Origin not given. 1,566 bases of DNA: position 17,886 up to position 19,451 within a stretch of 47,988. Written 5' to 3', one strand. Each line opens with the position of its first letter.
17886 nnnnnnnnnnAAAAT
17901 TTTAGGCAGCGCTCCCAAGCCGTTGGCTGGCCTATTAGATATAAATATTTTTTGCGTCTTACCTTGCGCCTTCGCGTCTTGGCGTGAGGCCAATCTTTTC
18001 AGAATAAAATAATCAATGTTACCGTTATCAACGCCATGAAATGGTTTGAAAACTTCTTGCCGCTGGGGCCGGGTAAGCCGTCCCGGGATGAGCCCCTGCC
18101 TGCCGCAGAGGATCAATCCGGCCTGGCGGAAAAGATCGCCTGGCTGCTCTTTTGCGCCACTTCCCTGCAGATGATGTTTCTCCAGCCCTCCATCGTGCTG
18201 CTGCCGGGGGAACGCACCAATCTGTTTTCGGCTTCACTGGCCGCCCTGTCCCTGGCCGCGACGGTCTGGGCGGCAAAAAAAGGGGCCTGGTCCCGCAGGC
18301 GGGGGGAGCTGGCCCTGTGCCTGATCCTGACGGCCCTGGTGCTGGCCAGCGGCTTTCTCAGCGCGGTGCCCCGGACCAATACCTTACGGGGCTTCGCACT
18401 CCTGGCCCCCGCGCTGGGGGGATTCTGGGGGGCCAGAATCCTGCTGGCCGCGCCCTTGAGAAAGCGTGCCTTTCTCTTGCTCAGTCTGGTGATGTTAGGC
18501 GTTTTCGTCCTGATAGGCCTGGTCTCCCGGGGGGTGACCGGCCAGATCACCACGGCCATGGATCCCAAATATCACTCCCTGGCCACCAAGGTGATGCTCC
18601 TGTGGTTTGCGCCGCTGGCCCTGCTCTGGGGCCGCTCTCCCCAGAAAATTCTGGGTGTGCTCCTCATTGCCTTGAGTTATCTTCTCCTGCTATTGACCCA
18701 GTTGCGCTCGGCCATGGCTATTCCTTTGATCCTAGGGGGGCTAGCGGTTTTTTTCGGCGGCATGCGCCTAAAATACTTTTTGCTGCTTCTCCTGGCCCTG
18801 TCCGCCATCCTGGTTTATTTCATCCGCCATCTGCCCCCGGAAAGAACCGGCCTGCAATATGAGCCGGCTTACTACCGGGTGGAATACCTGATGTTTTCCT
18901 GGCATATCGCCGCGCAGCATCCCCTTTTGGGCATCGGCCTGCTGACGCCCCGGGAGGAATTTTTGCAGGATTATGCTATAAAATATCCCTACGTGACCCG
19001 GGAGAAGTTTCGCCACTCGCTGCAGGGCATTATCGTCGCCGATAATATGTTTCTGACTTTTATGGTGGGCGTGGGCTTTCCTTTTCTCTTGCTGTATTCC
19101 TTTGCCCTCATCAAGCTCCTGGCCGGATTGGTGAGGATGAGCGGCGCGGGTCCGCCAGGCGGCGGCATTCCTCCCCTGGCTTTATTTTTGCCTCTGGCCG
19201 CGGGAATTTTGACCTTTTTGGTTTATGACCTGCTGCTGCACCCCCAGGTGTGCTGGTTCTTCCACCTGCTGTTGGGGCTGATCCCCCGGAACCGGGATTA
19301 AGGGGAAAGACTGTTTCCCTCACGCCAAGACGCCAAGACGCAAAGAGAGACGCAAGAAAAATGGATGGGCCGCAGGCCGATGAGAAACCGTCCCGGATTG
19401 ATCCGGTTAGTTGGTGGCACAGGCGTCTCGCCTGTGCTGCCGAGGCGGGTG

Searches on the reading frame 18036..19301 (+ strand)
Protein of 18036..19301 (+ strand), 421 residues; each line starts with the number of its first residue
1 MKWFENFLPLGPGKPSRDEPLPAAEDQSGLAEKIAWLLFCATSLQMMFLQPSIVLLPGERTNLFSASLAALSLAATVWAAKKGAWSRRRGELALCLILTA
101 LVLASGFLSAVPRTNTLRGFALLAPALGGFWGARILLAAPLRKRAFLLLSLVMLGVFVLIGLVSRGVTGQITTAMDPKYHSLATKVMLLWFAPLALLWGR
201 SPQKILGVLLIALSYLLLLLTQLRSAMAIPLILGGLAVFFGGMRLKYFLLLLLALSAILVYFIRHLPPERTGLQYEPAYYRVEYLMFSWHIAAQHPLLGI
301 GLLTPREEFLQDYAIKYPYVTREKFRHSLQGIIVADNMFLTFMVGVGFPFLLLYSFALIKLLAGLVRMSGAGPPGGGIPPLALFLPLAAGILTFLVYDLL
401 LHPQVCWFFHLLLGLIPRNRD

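Call 19: search_protein_families(library=pfam, proteins=[window:18036-19301:+], max_evalue=0.001)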
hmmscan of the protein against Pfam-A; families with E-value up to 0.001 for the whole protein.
window:18036-19301:+ (421 aa): 1 family
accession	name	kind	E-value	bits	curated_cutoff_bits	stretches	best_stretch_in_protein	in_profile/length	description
PF04932.20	Wzy_C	-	9.1e-10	39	31.7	1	188-354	2-148/149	O-Antigen ligase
